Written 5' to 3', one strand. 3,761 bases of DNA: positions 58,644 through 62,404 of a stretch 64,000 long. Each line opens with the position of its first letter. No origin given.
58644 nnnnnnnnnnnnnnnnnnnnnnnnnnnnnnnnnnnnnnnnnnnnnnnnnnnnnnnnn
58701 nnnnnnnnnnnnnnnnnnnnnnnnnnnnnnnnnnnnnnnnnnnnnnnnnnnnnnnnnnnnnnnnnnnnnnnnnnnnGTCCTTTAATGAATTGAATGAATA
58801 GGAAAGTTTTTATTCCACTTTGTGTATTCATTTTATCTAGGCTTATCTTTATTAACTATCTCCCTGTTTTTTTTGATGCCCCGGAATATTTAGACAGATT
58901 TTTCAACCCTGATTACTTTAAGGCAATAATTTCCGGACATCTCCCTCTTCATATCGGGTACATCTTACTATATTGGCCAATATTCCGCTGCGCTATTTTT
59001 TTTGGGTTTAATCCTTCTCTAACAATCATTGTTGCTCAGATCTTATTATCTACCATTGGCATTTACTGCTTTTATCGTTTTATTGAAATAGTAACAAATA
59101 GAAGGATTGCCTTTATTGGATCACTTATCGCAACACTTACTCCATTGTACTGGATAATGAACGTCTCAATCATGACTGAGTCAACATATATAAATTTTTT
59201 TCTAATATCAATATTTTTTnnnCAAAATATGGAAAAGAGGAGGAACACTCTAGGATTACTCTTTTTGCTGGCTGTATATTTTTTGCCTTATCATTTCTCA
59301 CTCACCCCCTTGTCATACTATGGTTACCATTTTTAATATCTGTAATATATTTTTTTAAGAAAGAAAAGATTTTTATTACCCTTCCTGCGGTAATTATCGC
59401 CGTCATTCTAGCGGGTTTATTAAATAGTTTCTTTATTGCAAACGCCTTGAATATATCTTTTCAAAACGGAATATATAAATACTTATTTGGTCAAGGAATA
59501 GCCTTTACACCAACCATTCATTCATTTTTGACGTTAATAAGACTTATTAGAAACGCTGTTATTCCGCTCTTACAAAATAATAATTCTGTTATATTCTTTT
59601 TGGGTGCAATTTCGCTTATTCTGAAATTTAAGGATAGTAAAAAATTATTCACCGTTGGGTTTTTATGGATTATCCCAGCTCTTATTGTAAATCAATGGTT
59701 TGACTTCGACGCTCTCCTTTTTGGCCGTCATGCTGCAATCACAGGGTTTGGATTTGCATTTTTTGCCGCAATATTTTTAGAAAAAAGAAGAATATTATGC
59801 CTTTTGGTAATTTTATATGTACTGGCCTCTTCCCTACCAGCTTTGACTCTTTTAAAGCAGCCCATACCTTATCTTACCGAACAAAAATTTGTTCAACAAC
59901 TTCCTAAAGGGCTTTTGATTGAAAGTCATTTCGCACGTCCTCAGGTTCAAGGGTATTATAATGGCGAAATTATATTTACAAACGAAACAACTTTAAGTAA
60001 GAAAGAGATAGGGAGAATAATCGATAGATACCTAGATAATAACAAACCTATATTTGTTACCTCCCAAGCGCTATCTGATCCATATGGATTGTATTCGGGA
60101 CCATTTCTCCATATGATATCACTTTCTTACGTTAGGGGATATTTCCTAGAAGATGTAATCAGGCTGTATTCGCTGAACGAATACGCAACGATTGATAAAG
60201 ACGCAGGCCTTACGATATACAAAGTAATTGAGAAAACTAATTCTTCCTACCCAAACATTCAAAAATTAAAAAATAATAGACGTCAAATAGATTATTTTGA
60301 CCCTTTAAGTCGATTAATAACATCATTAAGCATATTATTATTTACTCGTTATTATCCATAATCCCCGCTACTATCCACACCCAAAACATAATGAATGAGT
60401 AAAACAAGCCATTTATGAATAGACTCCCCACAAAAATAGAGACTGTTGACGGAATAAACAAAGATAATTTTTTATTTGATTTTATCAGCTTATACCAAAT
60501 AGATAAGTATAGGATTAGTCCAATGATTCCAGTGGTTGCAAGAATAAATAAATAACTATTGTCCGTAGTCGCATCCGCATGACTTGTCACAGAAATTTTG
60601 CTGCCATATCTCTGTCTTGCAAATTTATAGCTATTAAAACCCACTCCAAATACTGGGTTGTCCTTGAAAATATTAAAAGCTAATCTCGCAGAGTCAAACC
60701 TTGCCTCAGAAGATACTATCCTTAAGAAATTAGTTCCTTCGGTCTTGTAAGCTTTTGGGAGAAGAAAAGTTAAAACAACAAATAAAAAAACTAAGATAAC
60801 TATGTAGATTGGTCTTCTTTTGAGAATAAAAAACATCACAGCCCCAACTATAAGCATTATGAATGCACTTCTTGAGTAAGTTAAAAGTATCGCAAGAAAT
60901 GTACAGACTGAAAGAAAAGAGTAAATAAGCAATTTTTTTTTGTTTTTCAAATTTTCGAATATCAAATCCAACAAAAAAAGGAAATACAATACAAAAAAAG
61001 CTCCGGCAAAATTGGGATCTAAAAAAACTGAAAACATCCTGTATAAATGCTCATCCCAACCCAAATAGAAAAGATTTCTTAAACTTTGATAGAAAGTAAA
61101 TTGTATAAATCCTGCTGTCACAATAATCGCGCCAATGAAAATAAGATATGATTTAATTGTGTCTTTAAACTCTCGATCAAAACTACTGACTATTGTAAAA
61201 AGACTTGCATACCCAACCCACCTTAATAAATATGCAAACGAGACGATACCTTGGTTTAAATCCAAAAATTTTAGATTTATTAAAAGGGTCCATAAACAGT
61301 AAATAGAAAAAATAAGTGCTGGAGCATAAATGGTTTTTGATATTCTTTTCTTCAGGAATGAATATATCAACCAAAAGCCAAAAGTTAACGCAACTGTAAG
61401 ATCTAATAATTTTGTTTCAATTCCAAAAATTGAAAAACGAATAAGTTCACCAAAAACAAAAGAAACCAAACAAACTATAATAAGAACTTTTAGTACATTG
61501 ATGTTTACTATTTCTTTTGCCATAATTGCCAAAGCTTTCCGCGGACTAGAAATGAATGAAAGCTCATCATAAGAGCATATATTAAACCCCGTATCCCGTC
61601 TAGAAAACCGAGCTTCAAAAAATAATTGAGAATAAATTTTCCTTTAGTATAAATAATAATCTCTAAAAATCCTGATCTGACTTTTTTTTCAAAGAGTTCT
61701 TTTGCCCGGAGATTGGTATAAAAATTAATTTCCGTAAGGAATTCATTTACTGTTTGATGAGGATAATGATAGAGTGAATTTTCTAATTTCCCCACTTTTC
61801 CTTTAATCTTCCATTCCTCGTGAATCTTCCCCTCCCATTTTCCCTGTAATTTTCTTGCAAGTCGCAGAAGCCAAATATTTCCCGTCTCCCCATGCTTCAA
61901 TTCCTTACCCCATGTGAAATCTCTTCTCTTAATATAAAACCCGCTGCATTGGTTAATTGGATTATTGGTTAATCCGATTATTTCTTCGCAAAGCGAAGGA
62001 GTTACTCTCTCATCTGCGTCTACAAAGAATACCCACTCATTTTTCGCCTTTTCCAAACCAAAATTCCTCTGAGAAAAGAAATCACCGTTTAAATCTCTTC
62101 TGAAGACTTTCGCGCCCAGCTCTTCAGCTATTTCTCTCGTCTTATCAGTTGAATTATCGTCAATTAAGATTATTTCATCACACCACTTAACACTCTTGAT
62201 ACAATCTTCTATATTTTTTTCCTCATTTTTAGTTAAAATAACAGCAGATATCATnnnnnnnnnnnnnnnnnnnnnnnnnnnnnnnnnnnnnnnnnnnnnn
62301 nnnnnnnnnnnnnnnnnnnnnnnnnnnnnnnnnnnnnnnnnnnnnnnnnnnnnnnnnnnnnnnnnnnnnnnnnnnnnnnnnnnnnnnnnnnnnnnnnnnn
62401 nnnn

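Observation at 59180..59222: GT-C glycosyltransferase gene split by a frameshift at a T7 homopolymer (possible phase variation, pseudogenisation or sequencing error)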

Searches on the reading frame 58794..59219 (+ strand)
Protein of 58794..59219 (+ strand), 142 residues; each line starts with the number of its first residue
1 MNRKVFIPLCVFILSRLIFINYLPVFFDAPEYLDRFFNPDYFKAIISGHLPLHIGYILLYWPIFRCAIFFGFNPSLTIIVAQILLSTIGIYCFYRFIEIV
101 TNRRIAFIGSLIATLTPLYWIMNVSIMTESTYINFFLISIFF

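Call 7: search_protein_families(library=pfam, max_evalue=1, proteins=[window:58794-59219:+])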
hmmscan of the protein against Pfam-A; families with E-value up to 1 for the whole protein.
window:58794-59219:+ (142 aa): 1 family
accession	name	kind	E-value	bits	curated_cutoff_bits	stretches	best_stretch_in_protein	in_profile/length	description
PF13231.12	PMT_2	-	0.00052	20.7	26.1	1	69-142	16-88/160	Dolichyl-phosphate-mannose-protein mannosyltransferase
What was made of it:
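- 58794..59222 (+): N-terminal part of the GT-C glycosyltransferase gene (142 codons, then TAG at 59220-59222, created by the frameshift). PMT_2 partial match (call 7).
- On GT-C glycosyltransferase (PMT_2 / GT39-GT83-like): ORF1 alone scores 20.7, below the cut-off (call 7).
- Closest known: GT-C fold lipid-phosphate-sugar-dependent glycosyltransferases. Same: PMT_2 match above the cut-off (call 7).
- PMT_2 spans the junction above the Pfam cut-off (call 7).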

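Call 16: find_encoding_contigs(protein=window:58794-59219:+, flank=3000, max_places=10)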
Protein window:58794-59219:+ (142 aa): 17 contigs read that carry it; 6 places shown.
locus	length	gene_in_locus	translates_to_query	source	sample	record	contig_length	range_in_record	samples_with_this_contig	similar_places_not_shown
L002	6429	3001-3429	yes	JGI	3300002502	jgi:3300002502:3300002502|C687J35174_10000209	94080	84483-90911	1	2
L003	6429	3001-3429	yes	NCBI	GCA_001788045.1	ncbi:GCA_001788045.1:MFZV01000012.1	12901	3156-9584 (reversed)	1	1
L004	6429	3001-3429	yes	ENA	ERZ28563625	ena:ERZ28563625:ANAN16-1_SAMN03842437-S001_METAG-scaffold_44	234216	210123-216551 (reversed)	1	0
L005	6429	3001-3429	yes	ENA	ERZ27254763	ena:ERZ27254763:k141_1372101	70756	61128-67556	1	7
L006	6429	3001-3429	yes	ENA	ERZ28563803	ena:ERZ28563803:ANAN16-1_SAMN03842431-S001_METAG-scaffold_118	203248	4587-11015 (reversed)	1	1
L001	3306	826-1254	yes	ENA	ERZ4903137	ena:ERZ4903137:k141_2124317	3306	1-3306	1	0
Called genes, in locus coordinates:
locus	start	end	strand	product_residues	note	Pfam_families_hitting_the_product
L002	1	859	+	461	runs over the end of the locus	PF02874:ATP-synt_ab_N, PF00006:ATP-synt_ab, PF22919:ATP-synt_VA_C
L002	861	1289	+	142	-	PF02823:ATP-synt_DE_N, PF00401:ATP-synt_DE (weak)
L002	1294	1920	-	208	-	PF00156:Pribosyltran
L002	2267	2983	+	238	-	PF12733:Cadherin-like (faint), PF17936:Big_6 (faint), PF19077:Big_13 (faint), PF09136:Glucodextran_B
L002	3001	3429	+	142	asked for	-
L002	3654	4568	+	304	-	-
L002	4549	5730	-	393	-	PF04932:Wzy_C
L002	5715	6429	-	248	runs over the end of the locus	PF00535:Glycos_transf_2, PF10111:Glyco_tranf_2_2 (weak)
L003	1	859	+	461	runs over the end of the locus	PF02874:ATP-synt_ab_N, PF00006:ATP-synt_ab, PF22919:ATP-synt_VA_C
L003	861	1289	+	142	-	PF02823:ATP-synt_DE_N, PF00401:ATP-synt_DE (weak)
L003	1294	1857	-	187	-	PF00156:Pribosyltran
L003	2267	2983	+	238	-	PF12733:Cadherin-like (faint), PF17936:Big_6 (faint), PF19077:Big_13 (faint), PF09136:Glucodextran_B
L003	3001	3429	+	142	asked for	-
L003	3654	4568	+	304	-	-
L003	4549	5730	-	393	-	PF04932:Wzy_C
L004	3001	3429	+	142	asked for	-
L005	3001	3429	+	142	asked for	-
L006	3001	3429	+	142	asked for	-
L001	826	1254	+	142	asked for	-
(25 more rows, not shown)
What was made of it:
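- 58794..59222 (+): The exact 142-aa product is on 17 public contigs (call 16).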

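Call 19: list_cluster_members(proteins=[P0002, P0001, window:58794-59219:+])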
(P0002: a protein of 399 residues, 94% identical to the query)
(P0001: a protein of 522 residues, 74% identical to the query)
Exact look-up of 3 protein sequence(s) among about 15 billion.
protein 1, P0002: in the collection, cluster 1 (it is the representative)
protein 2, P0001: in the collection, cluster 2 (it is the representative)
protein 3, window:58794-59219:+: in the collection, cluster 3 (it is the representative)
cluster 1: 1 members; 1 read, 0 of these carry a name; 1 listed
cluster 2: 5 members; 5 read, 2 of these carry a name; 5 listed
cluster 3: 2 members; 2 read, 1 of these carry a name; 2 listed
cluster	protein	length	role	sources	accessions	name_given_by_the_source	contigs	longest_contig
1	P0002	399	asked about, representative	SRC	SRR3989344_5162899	-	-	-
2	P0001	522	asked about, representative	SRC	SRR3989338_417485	-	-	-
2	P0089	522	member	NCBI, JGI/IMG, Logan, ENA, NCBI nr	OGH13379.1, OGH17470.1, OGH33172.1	MAG: hypothetical protein A2860_04440 [Candidatus Levybacteria bacterium ...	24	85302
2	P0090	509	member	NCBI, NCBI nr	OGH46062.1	MAG: hypothetical protein A3H50_02455 [Candidatus Levybacteria bacterium ...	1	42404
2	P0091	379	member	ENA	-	-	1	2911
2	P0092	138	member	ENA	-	-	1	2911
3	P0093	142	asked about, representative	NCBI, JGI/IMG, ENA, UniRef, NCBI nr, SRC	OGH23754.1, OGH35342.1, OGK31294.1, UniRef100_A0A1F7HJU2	MAG: hypothetical protein A2958_03315 [Candidatus Levybacteria bacterium ... | Glycosyltransferase RgtA/B/C/D-like domain-containing protein n=1 Tax=Candidatus ... | MAG: hypothetical protein A2629_03730 [Candidatus Levybacteria bacterium ...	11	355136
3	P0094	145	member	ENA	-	-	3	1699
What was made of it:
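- Three NCBI protein accessions carry the 142-aa product (call 19).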

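Call 21: find_encoding_contigs(protein=P0091, flank=3000, max_places=10)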
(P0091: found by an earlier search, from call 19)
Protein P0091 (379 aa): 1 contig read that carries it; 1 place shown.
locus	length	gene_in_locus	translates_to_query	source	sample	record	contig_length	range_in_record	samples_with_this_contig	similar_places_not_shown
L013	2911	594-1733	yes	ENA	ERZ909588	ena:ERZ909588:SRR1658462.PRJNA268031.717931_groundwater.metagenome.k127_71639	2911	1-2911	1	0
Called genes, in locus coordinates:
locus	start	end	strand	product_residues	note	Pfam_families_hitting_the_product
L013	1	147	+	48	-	?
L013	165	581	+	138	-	-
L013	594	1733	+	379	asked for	-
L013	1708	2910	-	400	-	?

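Call 22: find_encoding_contigs(protein=P0089, flank=3000, max_places=10)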
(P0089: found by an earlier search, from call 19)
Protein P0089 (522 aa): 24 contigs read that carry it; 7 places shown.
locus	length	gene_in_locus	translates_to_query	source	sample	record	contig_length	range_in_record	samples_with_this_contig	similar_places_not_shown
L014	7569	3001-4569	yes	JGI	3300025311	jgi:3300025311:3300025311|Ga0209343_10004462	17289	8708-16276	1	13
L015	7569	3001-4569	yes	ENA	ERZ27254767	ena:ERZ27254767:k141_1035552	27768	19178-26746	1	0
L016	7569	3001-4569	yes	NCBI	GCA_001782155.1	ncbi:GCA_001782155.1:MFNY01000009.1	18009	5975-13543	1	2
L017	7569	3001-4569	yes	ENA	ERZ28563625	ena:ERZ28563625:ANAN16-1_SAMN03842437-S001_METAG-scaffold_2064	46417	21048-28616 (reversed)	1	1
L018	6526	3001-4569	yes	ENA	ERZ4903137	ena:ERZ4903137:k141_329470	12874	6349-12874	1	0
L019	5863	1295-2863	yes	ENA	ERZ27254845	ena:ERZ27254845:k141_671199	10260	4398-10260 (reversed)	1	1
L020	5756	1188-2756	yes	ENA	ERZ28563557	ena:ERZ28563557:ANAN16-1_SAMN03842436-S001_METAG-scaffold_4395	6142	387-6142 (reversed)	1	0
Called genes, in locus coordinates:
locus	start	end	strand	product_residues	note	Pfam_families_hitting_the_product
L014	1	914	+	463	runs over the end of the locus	PF02874:ATP-synt_ab_N, PF00006:ATP-synt_ab, PF22919:ATP-synt_VA_C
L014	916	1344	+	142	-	PF02823:ATP-synt_DE_N, PF00401:ATP-synt_DE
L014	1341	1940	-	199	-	-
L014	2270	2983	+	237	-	PF12733:Cadherin-like (faint), PF17936:Big_6 (faint), PF19077:Big_13 (faint), PF09136:Glucodextran_B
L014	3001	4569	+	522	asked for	PF13231:PMT_2 (weak)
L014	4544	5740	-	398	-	PF04932:Wzy_C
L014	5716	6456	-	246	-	PF00535:Glycos_transf_2, PF10111:Glyco_tranf_2_2 (weak)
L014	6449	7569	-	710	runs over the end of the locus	?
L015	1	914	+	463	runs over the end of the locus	PF02874:ATP-synt_ab_N, PF00006:ATP-synt_ab, PF22919:ATP-synt_VA_C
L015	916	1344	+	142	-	PF02823:ATP-synt_DE_N, PF00401:ATP-synt_DE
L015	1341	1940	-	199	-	-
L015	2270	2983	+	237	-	PF12733:Cadherin-like (faint), PF17936:Big_6 (faint), PF19077:Big_13 (faint), PF09136:Glucodextran_B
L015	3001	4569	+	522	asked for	PF13231:PMT_2 (weak)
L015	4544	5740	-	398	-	PF04932:Wzy_C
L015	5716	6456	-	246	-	PF00535:Glycos_transf_2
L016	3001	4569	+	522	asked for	PF13231:PMT_2 (weak)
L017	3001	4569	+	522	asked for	PF13231:PMT_2 (weak)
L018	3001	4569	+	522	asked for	PF13231:PMT_2 (weak)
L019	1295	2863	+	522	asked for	PF13231:PMT_2 (weak)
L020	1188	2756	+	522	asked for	PF13231:PMT_2 (weak)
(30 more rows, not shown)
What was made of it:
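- The sister species is intact on 24+ contigs, some from the same samples (call 22).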

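Call 57: find_homologous_proteins(query=window:58794-59219:+, max_evalue=1e-10)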
Query window:58794-59219:+ (142 aa): 2 proteins with E <= 1e-10 among 9 candidates.
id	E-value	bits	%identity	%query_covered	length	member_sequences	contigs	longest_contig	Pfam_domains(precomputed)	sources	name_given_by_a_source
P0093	2.0e-85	303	100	100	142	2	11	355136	-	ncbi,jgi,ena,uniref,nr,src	ncbi:MAG: hypothetical protein A2958_03315 [Candidatus Levybacteria bacterium RIFCSPLOWO2_01_FULL_38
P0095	1.4e-68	248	82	100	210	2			-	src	-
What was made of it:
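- Tried and rejected: It returned only 2 hits from 9 candidates and says nothing about recurrence (call 57).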

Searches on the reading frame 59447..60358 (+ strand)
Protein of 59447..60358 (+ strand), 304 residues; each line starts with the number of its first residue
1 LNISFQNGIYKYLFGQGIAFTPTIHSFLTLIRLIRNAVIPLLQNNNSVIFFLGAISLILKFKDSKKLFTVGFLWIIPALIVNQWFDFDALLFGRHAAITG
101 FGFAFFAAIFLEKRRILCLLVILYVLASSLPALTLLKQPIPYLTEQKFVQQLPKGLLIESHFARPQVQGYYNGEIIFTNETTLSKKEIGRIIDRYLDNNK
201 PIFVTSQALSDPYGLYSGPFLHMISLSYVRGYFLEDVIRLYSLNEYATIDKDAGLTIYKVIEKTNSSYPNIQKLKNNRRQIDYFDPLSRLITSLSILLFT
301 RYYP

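Call 17: find_encoding_contigs(protein=window:59447-60358:+, flank=3000, max_places=10)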
Protein window:59447-60358:+ (304 aa): 15 contigs read that carry it; 6 places shown.
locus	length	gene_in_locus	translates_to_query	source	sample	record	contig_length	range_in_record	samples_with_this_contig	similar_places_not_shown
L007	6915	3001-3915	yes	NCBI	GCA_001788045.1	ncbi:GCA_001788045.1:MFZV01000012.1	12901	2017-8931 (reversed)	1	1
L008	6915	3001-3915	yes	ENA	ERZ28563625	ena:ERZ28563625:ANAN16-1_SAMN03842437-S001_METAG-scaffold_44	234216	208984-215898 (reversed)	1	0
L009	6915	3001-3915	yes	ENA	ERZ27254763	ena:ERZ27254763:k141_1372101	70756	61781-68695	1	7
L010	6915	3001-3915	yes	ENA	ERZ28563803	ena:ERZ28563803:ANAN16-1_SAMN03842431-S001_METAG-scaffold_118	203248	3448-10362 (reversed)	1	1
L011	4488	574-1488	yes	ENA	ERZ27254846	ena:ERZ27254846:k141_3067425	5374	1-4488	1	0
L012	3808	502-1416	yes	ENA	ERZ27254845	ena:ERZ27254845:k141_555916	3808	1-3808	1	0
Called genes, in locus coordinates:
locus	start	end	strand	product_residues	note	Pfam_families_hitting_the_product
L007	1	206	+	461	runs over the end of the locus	PF02874:ATP-synt_ab_N, PF00006:ATP-synt_ab, PF22919:ATP-synt_VA_C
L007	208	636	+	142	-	PF02823:ATP-synt_DE_N, PF00401:ATP-synt_DE (weak)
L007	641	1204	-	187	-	PF00156:Pribosyltran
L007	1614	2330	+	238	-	PF12733:Cadherin-like (faint), PF17936:Big_6 (faint), PF19077:Big_13 (faint), PF09136:Glucodextran_B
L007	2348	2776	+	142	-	-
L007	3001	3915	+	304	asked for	-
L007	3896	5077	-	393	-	PF04932:Wzy_C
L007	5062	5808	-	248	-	PF00535:Glycos_transf_2, PF10111:Glyco_tranf_2_2 (weak)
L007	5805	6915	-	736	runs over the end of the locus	PF00535:Glycos_transf_2, PF10111:Glyco_tranf_2_2 (weak), PF13641:Glyco_tranf_2_3, PF13632:Glyco_trans_2_3 (weak), PF13231:PMT_2 (weak)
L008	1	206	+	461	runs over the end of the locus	PF02874:ATP-synt_ab_N, PF00006:ATP-synt_ab, PF22919:ATP-synt_VA_C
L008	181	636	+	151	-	PF02823:ATP-synt_DE_N, PF00401:ATP-synt_DE (weak)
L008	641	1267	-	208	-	PF00156:Pribosyltran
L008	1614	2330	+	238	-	PF12733:Cadherin-like (faint), PF17936:Big_6 (faint), PF19077:Big_13 (faint), PF09136:Glucodextran_B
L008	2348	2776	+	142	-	-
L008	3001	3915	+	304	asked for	-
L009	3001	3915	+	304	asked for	-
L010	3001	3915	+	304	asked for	-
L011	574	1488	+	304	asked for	-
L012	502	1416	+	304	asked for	-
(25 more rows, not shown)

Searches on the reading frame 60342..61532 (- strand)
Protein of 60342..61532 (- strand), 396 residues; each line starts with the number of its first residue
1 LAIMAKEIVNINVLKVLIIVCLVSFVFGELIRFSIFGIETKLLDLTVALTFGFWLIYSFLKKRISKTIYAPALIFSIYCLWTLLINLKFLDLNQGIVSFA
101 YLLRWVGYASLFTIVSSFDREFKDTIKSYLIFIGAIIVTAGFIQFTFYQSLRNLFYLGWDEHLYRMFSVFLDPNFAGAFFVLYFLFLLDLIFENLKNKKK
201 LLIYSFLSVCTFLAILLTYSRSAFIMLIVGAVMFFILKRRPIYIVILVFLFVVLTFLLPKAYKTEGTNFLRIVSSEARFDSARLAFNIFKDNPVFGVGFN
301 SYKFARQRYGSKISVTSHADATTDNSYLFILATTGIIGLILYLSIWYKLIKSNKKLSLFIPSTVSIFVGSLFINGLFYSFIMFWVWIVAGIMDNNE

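Call 39: search_protein_families(library=pfam, max_evalue=0.01, proteins=[window:60342-61532:-])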
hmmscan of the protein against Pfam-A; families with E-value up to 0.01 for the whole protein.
window:60342-61532:- (396 aa): 2 families
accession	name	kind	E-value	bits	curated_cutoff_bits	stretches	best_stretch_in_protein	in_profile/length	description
PF04932.20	Wzy_C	-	3.5e-21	76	31.7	1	207-343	2-149/149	O-Antigen ligase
PF19484.4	DUF6020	-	0.0014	17.5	28.3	1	162-264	257-361/604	Family of unknown function (DUF6020)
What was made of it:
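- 60342..61532 (-): Convergent neighbour: Wzy_C (O-antigen ligase/polymerase-like) membrane protein, part of the same glycan gene cluster. Call 39 (Wzy_C, 76 bits).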

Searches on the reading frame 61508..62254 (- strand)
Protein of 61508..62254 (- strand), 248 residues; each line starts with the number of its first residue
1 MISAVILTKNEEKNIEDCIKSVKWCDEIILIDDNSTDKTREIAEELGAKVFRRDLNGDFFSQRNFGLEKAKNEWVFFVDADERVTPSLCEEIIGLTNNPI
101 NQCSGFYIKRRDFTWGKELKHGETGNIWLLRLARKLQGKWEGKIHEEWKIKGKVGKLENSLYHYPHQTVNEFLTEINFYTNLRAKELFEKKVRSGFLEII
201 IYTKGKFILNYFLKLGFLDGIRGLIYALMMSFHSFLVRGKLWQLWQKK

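Call 39: search_protein_families(library=pfam, max_evalue=0.01, proteins=[window:61508-62254:-])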
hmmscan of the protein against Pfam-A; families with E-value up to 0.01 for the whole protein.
window:61508-62254:- (248 aa): 3 families
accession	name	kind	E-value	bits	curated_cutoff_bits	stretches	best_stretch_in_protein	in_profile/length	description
PF00535.33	Glycos_transf_2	-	2.3e-25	89.9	23.3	1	3-131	1-135/168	Glycosyl transferase family 2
PF10111.15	Glyco_tranf_2_2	-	5.6e-06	26.5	27.3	1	4-94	2-104/276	Glycosyltransferase like family 2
PF13704.12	Glyco_tranf_2_4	-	6.7e-06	26.9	27.5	1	11-84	3-84/98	Glycosyl transferase family 2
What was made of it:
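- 61508..62254 (-): GT2 glycosyltransferase of the cluster. Call 39 (Glycos_transf_2, 89.9 bits).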
